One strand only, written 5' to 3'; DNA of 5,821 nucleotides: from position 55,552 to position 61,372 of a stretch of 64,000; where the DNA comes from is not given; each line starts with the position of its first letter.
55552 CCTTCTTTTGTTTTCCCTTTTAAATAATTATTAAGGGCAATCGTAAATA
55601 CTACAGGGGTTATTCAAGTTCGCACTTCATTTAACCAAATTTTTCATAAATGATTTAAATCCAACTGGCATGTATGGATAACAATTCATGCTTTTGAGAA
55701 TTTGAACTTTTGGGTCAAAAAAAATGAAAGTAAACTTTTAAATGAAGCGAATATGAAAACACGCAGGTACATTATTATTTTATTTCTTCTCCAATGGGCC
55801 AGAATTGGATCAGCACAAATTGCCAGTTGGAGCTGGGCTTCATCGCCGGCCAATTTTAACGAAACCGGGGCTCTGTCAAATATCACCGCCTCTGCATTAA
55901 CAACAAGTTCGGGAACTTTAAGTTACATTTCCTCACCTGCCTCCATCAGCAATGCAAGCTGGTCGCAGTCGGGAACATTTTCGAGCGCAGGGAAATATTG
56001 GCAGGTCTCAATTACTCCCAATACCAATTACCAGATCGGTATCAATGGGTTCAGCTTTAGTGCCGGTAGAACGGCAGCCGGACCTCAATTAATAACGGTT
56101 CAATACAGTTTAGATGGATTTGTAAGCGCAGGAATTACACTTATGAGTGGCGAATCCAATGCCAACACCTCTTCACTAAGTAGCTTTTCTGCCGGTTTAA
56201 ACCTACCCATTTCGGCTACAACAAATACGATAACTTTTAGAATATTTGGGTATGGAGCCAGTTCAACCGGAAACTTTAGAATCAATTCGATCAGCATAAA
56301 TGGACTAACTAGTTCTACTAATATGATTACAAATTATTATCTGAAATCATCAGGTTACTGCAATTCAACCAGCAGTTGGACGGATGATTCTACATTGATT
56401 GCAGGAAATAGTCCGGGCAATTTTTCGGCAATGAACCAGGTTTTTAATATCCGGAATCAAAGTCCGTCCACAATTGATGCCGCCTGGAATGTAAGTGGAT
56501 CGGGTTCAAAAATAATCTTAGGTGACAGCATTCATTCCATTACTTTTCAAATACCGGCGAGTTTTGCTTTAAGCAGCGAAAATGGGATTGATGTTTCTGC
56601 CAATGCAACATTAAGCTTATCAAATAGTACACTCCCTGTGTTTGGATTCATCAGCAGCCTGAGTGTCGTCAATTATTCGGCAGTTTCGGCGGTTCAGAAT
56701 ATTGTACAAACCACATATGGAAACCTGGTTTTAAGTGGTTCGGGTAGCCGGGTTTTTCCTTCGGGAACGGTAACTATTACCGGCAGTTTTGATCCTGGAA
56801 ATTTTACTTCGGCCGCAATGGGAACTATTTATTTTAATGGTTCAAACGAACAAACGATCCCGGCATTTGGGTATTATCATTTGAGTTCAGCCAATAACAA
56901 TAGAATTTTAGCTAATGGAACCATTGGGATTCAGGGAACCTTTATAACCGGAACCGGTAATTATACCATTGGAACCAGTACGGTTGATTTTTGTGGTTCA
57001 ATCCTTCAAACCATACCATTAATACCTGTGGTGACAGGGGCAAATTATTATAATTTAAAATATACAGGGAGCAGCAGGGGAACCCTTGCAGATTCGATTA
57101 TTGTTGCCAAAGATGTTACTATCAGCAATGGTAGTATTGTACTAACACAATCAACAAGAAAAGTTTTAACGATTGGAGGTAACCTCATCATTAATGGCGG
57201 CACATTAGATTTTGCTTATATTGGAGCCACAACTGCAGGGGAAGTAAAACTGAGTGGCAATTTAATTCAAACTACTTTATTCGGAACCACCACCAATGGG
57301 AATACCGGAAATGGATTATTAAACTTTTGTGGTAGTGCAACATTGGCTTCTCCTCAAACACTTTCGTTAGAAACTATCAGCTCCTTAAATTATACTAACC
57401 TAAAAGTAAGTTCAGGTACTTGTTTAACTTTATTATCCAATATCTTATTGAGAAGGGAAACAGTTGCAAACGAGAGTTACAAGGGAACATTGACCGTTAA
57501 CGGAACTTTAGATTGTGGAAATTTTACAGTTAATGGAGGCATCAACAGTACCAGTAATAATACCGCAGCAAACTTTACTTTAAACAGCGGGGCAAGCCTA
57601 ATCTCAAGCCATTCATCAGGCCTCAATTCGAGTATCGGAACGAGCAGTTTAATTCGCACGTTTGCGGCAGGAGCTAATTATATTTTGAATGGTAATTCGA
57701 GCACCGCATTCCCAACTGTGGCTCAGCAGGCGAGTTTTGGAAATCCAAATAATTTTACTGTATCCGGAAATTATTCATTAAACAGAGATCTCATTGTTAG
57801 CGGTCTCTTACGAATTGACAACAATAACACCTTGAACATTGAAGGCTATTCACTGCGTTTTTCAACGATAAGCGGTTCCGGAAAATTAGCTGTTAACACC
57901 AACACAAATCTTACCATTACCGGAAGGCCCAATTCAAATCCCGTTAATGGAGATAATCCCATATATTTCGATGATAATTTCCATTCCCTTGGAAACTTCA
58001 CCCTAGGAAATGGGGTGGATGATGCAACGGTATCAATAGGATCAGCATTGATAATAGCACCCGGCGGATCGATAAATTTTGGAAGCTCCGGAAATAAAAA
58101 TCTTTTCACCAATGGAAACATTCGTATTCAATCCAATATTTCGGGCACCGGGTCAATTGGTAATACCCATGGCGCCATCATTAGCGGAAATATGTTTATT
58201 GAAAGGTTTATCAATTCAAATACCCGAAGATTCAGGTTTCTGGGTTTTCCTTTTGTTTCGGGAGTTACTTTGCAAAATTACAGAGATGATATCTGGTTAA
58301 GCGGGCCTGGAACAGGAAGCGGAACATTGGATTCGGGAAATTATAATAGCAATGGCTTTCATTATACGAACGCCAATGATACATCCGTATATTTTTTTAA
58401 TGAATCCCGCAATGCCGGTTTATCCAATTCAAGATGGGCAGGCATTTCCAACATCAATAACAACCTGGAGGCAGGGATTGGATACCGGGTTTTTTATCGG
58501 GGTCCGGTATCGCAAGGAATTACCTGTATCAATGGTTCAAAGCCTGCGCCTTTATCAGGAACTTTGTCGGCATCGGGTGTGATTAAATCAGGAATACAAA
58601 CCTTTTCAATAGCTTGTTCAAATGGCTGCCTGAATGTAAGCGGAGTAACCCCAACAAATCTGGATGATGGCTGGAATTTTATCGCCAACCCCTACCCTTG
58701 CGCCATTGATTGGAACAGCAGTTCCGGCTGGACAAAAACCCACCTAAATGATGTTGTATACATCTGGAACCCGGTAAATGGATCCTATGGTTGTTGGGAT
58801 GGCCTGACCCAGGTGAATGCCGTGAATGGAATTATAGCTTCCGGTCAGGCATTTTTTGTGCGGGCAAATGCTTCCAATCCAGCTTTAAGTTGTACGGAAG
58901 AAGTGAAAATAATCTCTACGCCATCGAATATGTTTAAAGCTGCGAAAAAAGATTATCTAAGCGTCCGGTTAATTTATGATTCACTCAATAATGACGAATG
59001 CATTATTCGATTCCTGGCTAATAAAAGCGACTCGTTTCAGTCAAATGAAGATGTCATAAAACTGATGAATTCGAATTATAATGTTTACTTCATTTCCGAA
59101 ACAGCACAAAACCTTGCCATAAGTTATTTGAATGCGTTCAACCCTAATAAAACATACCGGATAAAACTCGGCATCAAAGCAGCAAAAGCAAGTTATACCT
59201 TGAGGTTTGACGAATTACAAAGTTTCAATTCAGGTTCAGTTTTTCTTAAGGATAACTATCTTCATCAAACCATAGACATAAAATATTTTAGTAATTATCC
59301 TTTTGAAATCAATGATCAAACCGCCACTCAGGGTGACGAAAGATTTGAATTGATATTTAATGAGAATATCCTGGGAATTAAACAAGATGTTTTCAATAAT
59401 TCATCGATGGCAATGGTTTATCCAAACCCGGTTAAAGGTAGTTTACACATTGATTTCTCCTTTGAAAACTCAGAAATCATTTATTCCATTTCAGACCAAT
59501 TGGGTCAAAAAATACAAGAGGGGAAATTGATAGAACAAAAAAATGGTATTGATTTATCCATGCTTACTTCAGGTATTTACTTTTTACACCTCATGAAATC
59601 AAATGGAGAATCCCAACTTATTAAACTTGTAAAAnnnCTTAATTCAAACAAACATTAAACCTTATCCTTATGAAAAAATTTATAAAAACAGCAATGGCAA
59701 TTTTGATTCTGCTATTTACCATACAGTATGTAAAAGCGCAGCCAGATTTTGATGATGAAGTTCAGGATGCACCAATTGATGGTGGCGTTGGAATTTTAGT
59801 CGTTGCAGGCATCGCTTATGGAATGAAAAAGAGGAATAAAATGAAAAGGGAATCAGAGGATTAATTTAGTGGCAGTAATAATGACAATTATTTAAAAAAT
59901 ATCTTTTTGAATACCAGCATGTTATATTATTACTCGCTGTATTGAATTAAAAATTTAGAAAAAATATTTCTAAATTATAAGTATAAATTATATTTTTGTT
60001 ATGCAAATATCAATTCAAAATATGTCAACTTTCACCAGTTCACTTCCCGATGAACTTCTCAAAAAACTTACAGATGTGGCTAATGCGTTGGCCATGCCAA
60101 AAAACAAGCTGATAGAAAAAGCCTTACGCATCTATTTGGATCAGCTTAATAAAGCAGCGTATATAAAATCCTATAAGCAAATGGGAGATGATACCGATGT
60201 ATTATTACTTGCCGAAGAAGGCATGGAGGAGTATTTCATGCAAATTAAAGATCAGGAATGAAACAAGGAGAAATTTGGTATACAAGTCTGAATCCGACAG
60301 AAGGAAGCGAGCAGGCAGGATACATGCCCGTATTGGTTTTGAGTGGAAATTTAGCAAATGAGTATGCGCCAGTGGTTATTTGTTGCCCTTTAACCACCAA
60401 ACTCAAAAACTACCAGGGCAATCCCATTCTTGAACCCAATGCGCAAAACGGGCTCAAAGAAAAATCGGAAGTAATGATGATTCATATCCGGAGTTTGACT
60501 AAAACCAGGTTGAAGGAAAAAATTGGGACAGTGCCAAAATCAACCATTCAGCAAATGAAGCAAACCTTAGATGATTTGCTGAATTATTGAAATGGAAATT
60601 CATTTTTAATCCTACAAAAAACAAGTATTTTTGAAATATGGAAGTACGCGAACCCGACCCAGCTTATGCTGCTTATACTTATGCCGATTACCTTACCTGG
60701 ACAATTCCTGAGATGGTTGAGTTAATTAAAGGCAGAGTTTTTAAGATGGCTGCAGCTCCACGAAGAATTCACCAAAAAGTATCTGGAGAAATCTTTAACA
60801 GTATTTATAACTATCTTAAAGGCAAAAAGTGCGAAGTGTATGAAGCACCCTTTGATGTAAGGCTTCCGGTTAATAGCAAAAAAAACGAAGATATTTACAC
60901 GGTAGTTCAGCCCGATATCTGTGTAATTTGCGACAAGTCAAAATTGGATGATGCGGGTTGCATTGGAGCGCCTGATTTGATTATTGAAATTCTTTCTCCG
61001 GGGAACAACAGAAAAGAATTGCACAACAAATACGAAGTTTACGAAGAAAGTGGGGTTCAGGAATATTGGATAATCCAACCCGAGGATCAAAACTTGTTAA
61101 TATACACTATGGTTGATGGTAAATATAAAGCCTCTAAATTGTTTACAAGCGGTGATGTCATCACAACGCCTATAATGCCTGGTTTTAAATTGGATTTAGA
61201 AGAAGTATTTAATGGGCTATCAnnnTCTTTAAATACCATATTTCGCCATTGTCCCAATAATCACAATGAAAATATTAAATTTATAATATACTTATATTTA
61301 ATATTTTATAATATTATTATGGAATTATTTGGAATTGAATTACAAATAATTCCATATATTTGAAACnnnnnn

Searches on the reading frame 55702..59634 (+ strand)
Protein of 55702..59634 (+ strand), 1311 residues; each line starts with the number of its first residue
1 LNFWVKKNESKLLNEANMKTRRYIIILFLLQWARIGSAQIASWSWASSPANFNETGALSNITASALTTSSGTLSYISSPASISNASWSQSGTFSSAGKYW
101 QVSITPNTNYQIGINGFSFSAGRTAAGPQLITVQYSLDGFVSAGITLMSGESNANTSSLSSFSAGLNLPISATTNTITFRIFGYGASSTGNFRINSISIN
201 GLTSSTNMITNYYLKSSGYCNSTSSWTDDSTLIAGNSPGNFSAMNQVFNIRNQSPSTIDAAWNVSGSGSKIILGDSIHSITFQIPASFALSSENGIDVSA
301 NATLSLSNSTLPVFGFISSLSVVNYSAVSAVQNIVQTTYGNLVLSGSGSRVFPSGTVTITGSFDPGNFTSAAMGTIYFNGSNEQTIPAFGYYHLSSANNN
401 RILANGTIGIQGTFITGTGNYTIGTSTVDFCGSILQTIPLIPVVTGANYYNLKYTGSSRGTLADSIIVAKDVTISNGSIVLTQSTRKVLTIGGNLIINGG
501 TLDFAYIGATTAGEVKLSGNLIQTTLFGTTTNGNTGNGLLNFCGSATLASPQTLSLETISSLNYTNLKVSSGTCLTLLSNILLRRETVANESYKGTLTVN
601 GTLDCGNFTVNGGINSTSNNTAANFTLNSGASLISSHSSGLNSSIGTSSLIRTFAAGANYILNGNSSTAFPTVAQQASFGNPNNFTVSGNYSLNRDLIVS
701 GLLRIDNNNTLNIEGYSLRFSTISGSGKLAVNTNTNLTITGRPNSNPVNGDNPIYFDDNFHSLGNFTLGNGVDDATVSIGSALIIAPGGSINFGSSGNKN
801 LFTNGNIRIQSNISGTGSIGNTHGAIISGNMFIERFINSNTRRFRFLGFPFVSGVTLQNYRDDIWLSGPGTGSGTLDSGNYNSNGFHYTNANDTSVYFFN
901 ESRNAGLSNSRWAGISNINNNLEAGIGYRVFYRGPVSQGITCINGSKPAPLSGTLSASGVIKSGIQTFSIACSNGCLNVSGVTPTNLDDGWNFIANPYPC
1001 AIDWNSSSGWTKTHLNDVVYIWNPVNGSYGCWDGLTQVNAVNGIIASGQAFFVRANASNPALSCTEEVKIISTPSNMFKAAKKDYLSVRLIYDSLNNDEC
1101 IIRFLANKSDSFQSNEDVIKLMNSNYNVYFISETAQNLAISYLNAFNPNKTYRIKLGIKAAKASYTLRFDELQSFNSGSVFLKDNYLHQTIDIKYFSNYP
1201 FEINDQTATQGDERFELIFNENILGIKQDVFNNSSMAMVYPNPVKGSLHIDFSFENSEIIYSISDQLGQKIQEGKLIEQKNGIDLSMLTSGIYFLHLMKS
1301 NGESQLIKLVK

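Call 28: search_protein_families(library=pfam, proteins=[window:55702-59634:+], max_evalue=0.001)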
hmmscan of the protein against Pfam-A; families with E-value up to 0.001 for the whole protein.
window:55702-59634:+ (1311 aa): 1 family
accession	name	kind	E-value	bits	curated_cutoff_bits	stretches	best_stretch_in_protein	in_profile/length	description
PF18962.6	Por_Secre_tail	-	6.2e-12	46.1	27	1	1239-1305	1-70/75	Secretion system C-terminal sorting domain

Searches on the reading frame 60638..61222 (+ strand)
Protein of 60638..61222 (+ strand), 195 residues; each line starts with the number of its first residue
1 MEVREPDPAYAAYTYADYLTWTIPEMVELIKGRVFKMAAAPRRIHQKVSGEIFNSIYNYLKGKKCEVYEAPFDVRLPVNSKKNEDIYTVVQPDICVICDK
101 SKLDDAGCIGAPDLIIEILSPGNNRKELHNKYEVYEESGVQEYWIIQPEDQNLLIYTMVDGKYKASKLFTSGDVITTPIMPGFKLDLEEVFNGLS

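Call 28: search_protein_families(library=pfam, proteins=[window:60638-61222:+], max_evalue=0.001)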
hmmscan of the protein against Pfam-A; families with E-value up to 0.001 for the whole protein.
window:60638-61222:+ (195 aa): 1 family
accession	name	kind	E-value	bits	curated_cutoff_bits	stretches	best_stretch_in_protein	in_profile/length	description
PF05685.18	Uma2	-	2.1e-32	112.4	27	1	17-188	3-172/172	Putative restriction endonuclease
